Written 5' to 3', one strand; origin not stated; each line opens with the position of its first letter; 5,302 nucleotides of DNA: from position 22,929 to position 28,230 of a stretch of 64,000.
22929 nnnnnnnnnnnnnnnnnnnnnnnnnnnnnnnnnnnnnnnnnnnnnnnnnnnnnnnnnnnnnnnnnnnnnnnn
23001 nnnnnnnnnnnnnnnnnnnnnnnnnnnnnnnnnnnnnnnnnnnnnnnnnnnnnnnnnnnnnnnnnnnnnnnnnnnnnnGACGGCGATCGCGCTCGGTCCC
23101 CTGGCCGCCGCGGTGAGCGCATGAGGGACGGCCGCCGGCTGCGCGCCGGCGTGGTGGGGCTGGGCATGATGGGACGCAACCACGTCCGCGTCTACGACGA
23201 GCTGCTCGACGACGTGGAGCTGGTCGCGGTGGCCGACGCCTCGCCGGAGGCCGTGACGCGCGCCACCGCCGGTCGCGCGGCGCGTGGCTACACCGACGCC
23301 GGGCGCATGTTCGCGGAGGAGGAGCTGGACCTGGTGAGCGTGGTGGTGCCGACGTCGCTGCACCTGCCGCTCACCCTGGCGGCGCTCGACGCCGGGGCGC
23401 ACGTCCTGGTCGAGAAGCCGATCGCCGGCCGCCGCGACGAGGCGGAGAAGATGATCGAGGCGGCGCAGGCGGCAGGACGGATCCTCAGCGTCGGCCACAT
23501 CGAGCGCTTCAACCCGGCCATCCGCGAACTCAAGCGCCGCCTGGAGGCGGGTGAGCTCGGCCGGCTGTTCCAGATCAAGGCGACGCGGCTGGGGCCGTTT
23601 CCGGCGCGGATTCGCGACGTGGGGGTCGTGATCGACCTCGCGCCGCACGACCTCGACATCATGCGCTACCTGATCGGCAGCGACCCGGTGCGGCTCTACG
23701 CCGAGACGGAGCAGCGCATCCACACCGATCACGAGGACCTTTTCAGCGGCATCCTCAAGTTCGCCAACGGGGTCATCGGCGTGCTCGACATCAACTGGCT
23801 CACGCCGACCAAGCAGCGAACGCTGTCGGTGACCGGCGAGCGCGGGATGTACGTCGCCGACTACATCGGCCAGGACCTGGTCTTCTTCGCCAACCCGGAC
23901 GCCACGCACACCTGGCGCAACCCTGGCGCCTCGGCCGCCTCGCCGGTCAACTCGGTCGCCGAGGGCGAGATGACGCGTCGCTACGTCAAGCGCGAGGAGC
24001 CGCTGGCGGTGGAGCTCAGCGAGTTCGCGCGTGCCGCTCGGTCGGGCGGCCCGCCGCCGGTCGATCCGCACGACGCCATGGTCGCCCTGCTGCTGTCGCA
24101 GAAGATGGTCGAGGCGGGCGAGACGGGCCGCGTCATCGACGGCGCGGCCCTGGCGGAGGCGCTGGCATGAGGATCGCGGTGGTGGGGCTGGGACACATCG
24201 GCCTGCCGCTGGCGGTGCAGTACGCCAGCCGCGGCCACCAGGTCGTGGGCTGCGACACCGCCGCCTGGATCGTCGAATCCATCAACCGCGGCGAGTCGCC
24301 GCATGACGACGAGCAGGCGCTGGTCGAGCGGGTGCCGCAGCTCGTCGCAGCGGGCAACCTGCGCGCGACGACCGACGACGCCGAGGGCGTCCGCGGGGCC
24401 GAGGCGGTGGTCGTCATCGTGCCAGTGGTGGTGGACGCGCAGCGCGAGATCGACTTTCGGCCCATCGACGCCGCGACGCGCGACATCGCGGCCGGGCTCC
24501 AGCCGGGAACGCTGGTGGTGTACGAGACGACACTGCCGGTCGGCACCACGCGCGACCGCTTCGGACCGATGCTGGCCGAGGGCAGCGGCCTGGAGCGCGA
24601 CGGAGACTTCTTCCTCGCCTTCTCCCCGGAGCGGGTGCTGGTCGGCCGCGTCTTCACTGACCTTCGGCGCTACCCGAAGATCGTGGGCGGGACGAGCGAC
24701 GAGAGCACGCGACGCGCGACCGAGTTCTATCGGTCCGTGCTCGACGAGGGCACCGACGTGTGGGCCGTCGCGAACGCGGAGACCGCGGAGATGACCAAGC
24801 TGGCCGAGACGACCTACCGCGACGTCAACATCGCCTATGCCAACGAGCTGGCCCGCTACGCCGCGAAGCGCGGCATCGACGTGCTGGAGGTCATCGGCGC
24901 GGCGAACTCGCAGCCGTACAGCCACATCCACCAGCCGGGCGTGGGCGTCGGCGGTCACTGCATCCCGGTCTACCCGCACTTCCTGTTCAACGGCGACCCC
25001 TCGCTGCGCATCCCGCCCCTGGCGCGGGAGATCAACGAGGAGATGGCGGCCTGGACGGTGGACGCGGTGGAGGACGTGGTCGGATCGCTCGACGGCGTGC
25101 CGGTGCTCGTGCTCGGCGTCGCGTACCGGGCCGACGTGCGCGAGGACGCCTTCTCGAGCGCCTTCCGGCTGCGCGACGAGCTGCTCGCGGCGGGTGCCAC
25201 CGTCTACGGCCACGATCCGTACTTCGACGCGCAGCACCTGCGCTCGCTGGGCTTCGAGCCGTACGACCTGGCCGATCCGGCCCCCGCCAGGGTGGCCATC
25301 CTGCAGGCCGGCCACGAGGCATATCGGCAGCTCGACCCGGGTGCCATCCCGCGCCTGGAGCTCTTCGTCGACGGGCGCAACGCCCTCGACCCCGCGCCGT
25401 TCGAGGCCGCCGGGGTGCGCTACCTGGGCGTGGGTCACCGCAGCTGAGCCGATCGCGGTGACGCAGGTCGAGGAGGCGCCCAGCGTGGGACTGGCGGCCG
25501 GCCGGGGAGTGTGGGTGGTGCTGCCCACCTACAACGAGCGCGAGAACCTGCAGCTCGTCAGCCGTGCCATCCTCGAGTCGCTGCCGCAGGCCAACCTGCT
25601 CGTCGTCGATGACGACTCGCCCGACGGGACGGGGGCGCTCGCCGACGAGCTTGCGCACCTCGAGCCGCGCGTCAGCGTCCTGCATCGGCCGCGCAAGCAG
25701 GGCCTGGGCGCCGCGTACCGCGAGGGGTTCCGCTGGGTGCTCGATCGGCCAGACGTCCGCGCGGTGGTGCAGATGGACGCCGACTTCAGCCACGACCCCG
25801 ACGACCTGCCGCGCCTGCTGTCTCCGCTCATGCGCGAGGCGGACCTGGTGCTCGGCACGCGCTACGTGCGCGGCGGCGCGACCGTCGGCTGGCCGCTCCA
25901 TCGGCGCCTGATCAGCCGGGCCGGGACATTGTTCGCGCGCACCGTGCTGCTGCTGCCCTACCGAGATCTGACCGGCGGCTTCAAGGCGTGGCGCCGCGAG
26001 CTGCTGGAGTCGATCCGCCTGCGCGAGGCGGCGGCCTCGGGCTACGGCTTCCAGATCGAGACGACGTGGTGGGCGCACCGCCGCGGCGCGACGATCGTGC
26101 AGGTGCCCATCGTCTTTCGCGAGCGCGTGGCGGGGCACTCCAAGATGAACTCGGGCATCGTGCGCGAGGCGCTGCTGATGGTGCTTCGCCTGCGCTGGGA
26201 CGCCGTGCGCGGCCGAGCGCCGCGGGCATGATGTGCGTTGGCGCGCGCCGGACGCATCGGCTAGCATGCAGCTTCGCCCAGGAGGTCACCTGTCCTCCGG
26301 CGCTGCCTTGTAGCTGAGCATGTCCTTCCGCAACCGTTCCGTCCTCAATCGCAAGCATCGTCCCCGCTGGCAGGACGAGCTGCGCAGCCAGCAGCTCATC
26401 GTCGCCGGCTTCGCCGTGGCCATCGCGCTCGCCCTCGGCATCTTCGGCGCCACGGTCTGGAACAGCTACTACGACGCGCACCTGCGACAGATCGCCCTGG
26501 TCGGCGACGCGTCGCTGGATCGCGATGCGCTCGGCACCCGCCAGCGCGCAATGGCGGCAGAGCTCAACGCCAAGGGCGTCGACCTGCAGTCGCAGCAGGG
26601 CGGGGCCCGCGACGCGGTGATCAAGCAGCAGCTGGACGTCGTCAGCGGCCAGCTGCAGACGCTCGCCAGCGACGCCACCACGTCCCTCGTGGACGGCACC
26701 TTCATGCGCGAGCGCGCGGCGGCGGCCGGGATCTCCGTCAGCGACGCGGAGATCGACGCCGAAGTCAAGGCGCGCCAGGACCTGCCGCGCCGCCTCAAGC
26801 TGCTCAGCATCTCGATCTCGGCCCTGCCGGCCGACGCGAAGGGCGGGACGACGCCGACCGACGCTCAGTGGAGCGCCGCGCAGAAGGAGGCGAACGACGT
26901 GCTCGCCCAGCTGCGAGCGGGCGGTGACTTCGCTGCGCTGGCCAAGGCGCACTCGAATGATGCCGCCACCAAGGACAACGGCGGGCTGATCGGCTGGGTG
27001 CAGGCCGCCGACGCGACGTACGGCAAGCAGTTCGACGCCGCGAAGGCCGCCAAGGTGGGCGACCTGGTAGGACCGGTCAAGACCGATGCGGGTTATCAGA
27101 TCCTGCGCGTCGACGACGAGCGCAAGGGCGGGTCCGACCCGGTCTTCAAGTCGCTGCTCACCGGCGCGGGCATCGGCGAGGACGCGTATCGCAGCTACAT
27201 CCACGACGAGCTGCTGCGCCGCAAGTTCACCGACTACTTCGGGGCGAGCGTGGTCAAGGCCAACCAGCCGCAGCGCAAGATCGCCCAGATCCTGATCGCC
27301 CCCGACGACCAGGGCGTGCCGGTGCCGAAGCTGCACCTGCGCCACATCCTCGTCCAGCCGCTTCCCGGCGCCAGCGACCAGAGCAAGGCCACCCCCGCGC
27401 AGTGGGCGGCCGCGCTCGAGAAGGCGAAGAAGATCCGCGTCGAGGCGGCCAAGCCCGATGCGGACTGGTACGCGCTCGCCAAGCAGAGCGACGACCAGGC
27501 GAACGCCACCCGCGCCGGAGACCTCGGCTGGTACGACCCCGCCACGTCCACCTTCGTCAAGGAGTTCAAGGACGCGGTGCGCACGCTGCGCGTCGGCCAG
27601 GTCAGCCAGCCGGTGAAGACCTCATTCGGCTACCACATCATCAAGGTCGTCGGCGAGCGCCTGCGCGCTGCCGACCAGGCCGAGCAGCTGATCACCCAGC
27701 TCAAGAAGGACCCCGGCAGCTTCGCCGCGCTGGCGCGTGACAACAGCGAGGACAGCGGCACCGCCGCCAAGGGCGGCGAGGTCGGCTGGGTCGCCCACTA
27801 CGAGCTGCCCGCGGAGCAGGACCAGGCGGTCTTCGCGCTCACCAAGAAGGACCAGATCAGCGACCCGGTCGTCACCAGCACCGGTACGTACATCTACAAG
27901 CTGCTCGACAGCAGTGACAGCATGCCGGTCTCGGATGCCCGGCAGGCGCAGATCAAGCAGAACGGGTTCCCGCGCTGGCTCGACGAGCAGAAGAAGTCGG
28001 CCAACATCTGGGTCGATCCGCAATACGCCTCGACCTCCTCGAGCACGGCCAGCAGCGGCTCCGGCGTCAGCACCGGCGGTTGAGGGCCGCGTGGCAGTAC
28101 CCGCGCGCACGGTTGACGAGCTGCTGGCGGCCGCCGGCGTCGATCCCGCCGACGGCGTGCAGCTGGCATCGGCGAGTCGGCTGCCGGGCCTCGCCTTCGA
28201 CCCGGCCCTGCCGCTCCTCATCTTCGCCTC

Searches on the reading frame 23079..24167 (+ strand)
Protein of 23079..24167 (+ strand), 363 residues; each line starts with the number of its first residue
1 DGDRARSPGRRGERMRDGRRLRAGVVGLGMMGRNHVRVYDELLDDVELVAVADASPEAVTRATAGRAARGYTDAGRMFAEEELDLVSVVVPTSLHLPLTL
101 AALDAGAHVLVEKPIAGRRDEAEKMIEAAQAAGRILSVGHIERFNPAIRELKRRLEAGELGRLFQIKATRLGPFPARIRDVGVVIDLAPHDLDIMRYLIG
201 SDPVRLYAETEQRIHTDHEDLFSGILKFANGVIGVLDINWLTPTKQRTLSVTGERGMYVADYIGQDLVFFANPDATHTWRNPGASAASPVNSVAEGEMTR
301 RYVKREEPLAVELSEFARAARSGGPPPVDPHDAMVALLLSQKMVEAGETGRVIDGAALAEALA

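Call 24: search_protein_families(library=pfam, max_evalue=0.001, proteins=[window:23079-24167:+])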
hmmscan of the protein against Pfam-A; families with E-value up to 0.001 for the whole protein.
window:23079-24167:+ (363 aa): 3 families
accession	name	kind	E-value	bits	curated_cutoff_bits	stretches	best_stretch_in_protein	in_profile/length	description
PF01408.29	GFO_IDH_MocA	-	1.3e-25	90.9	24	1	21-140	1-120/120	Oxidoreductase family, NAD-binding Rossmann fold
PF22725.1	GFO_IDH_MocA_C3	-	9.6e-24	84.2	27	1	148-258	1-123/124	GFO/IDH/MocA C-terminal domain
PF02894.22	GFO_IDH_MocA_C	-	1.6e-13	51.4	22.9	1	152-353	1-216/218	Oxidoreductase family, C-terminal alpha/beta domain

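Call 52: search_protein_families(library=ncbifam, max_evalue=0.00001, proteins=[window:23079-24167:+])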
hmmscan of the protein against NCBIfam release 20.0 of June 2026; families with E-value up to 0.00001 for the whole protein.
window:23079-24167:+ (363 aa): 9 families
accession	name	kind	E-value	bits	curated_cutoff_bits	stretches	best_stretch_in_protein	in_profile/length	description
NF040723.1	UDP-GlcNAcDh_Arch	equivalog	5e-87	292.2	450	1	21-271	1-248/302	UDP-N-acetylglucosamine 3-dehydrogenase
TIGR04380.1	myo_inos_iolG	equivalog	2.1e-38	132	355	1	21-352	2-328/330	inositol 2-dehydrogenase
NF052479.1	LevoglcsnDh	equivalog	3.4e-21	75.4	650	1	20-201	3-204/386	levoglucosan dehydrogenase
NF052679.1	InsChiInosDhIolG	equivalog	3.5e-21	75.6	540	1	21-209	3-195/343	bifunctional inositol 2-dehydrogenase/D-chiro-inositol 1-dehydrogenase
NF008607.0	PRK11579.1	subfamily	2.6e-20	72.7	330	1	20-260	4-249/346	oxidoreductase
NF041392.1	XylDh_Gfo6_Halo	equivalog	2.9e-15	55.9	350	1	20-235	16-251/350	D-xylose 1-dehydrogenase Gfo6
NF058563.1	BT_2159_fam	equivalog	7.3e-09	35.1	650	1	22-174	2-154/350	disaccharide 3-dehydrogenase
NF007574.0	PRK10206.1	equivalog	1e-08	34.6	352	1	73-265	56-252/345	oxidoreductase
NF058561.1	BT_2158_fam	equivalog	2.4e-07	29.7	750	1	21-170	36-184/487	glycoside 3-dehydrogenase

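Call 77: search_solved_structures(query=window:23079-24167:+, max_evalue=1e-10)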
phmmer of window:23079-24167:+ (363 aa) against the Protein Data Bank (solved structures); distinct sequences matched with E-value up to 1e-10: 50.
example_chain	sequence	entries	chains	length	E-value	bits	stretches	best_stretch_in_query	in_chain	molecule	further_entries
7bvj_A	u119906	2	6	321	3.2e-30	109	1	21-254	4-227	Oxidoreductase, NAD-binding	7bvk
3ezy_A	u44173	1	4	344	1.5e-26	96.9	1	21-341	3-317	Dehydrogenase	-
3q2k_A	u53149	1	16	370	3.7e-26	95.6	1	18-258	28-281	oxidoreductase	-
3q2i_A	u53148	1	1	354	4.5e-25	92.1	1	18-258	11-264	dehydrogenase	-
3ec7_A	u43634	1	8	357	2e-22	83.3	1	15-258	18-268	Putative Dehydrogenase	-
3cea_A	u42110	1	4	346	2.8e-21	79.6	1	19-236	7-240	Myo-inositol 2-dehydrogenase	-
9m3d_B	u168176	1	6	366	2e-20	76.7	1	20-214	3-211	DgpA1 from W974-1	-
7xr9_A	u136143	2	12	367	2.7e-20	76.3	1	20-198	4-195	DgpA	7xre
3c1a_A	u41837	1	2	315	1e-19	74.5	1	21-280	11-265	Putative oxidoreductase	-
2glx_A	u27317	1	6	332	5.6e-19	72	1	47-290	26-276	1,5-anhydro-D-fructose reductase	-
4mie_A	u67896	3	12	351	6.5e-19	71.8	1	21-204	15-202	Inositol 2-dehydrogenase/D-chiro-inositol 3-dehydrogenase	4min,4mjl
4mio_A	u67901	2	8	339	1.1e-18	71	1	22-204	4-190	Inositol 2-dehydrogenase/D-chiro-inositol 3-dehydrogenase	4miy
6nor_A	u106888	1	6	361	2.4e-18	69.9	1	19-279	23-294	Putative NAD dependent dehydrogenase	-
4fb5_A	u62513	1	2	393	8e-18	68.2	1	19-170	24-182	Probable oxidoreductase protein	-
9azo_A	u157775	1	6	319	4.2e-17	65.8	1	21-262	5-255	PmdC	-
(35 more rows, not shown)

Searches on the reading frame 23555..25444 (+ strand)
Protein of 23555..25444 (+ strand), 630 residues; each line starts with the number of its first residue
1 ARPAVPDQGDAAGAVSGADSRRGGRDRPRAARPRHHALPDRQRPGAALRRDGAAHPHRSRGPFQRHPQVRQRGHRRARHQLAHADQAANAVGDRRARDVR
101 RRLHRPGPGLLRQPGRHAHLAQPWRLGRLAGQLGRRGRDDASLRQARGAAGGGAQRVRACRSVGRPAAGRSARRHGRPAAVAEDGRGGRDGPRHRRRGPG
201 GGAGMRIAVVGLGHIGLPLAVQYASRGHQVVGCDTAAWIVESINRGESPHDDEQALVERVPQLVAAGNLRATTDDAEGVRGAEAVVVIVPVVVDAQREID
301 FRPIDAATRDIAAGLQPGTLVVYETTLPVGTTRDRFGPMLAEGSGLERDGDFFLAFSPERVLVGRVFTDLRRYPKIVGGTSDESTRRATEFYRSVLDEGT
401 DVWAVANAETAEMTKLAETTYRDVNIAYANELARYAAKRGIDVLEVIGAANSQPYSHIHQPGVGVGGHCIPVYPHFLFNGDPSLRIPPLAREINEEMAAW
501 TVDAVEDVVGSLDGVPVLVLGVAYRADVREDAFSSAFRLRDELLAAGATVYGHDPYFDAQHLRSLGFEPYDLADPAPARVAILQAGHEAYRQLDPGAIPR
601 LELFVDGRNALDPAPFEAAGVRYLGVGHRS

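Call 24: search_protein_families(library=pfam, max_evalue=0.001, proteins=[window:23555-25444:+])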
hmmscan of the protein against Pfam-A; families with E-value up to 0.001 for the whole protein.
window:23555-25444:+ (630 aa): 5 families
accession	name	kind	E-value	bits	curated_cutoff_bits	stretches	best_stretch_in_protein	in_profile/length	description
PF03721.20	UDPG_MGDP_dh_N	-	3.2e-33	115.3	27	1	205-387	1-182/187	UDP-glucose/GDP-mannose dehydrogenase family, NAD binding domain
PF00984.24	UDPG_MGDP_dh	-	1.5e-22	80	25.4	1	409-483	1-77/94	UDP-glucose/GDP-mannose dehydrogenase family, central domain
PF03720.21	UDPG_MGDP_dh_C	-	9.9e-10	39.2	30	1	518-613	1-103/103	UDP-glucose/GDP-mannose dehydrogenase family, UDP binding domain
PF03446.21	NAD_binding_2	-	1.4e-05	25.6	21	1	206-335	1-103/161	NAD binding domain of 6-phosphogluconate dehydrogenase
PF01210.29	NAD_Gly3P_dh_N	-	0.0002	21.8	23.1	1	207-291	2-79/158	NAD-dependent glycerol-3-phosphate dehydrogenase N-terminus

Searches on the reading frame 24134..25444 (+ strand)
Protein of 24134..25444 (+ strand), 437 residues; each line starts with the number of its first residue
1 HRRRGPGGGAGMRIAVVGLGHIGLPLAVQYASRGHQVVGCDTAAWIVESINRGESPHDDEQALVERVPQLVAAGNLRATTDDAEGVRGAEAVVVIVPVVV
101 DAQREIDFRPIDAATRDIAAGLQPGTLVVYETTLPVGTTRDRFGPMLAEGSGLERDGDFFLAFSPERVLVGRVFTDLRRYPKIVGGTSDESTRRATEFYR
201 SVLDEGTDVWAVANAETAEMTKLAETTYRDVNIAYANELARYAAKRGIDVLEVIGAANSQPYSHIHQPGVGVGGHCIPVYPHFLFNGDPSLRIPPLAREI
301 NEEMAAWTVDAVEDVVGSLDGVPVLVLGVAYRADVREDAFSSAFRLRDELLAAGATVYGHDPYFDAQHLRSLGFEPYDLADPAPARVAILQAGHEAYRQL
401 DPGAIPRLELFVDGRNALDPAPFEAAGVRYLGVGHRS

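Call 52: search_protein_families(library=ncbifam, max_evalue=0.00001, proteins=[window:24134-25444:+])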
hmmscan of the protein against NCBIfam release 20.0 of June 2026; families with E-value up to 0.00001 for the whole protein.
window:24134-25444:+ (437 aa): 7 families
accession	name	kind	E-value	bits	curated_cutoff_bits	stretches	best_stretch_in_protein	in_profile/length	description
TIGR03026.1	NDP-sugDHase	subfamily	3.3e-93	312.7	189.8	1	12-416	1-413/413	nucleotide sugar dehydrogenase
NF040825.1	UDPMaNacDH_Arch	equivalog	9.8e-78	261.9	750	1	12-423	1-406/418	UDP-N-acetyl-D-mannosamine dehydrogenase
NF008286.0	PRK11064.1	equivalog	4.6e-68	229.7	459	1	13-317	5-308/420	UDP-N-acetyl-D-mannosamine dehydrogenase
NF041297.1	UDPGDh_AglM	equivalog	4.2e-38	131.4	670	1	12-383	1-376/429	UDP-glucose 6-dehydrogenase AglM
NF011729.0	PRK15182.1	equivalog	3.6e-37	128.2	592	1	12-401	7-395/425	Vi polysaccharide biosynthesis UDP-N-acetylglucosamine C-6 dehydrogenase TviB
NF047673.2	TeichurnBiosyTuaD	equivalog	1.7e-31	109.8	700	1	13-435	3-431/439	UDP-glucose 6-dehydrogenase TuaD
NF011631.0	PRK15057.1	equivalog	7.1e-15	55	757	1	12-279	1-256/388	UDP-glucose 6-dehydrogenase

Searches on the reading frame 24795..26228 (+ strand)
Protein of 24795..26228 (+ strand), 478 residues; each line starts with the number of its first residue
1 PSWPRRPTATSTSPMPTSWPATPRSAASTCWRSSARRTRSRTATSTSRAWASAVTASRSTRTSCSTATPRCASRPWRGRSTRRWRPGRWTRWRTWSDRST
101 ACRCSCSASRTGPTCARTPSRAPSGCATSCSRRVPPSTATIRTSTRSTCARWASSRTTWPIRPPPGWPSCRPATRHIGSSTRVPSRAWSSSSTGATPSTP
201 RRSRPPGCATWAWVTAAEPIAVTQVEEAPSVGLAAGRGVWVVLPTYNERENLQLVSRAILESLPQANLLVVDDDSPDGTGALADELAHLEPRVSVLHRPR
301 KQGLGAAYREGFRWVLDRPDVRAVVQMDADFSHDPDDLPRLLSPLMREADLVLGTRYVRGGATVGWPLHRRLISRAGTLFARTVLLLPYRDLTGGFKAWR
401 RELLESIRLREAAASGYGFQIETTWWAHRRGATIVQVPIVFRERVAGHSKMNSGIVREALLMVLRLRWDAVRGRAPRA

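Call 24: search_protein_families(library=pfam, max_evalue=0.001, proteins=[window:24795-26228:+])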
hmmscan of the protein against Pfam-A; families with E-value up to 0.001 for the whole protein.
window:24795-26228:+ (478 aa): 2 families
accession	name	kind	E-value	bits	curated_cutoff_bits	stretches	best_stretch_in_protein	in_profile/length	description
PF00535.33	Glycos_transf_2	-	1.1e-30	107.3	23.3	1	241-407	2-167/168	Glycosyl transferase family 2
PF13641.12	Glyco_tranf_2_3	-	5.3e-06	27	27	1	239-442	3-209/230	Glycosyltransferase like family 2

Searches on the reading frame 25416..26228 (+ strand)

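Call 52: search_protein_families(library=ncbifam, max_evalue=0.00001, proteins=[window:25416-26228:+])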
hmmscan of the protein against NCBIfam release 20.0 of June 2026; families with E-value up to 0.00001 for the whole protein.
window:25416-26228:+ (271 aa): 9 families
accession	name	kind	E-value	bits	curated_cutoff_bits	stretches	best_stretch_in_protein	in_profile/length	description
NF058614.1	PPMAGASynPpgS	equivalog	2.7e-17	62.9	370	1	32-206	2-171/226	polyprenyl-phospho-N-acetylgalactosaminyl synthase PpgS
TIGR04182.1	glyco_TIGR04182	equivalog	2.3e-16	60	325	1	32-243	2-200/293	S-layer glycoprotein N-glycosyltransferase AglJ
NF041391.1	DPhHxTase_Halo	equivalog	5.4e-13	48.4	375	1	38-243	3-191/213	dolichyl-phosphate hexose transferase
TIGR03937.1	PgaC_IcaA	equivalog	2.7e-09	36.5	422.3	1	26-142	41-154/407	poly-beta-1,6-N-acetyl-D-glucosamine synthase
NF007986.1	PRK10714.1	equivalog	3.9e-08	32.7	529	1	32-244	8-210/316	undecaprenyl-phosphate 4-deoxy-4-formamido-L-arabinose transferase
NF047588.1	GlcsyltransPgfSStrep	equivalog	5.3e-07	29.1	500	1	34-157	5-129/308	glycosyltransferase PgfS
TIGR03469.1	HpnB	hypoth_equivalog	1.5e-06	27.5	379.25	1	24-141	38-163/386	hopene-associated glycosyltransferase HpnB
NF053846.1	glyco_with_XrtP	equivalog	2.2e-06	26.6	520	1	35-132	46-152/440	XrtP-associated glycosyltransferase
NF010496.0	PRK13915.1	equivalog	6.3e-06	25.5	262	0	28-148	29-152/307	glucosyl-3-phosphoglycerate synthase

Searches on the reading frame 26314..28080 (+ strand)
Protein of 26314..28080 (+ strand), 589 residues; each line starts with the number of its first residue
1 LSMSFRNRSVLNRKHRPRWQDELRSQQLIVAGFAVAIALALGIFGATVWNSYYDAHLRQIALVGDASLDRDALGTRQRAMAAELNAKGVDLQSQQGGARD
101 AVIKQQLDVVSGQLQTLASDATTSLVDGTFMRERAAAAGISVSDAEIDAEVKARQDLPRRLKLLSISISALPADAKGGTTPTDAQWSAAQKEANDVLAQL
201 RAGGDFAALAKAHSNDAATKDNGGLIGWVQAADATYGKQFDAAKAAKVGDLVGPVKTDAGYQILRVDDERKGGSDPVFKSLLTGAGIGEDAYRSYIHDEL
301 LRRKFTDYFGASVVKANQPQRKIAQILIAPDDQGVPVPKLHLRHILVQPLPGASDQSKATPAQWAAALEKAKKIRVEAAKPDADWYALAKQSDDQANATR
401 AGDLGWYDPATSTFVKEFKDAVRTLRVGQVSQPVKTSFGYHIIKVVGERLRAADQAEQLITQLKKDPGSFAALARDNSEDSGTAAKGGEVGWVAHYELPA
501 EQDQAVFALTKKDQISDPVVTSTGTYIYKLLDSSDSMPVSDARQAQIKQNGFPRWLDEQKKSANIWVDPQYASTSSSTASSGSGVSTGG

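Call 24: search_protein_families(library=pfam, max_evalue=0.001, proteins=[window:26314-28080:+])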
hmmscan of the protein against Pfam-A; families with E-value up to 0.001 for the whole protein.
window:26314-28080:+ (589 aa): 4 families
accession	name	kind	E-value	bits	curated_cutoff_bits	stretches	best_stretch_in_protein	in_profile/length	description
PF00639.27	Rotamase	-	2.9e-55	185.7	21.7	3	450-530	16-95/97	PPIC-type PPIASE domain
PF13616.12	Rotamase_3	-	1.8e-53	180.4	22.5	3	339-447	15-114/116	PPIC-type PPIASE domain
PF13145.12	Rotamase_2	-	3.4e-21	76.7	27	3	189-273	31-112/121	PPIC-type PPIASE domain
PF13624.11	SurA_N_3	-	6.8e-07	29.7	27.2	1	25-155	9-121/162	SurA-like N-terminal domain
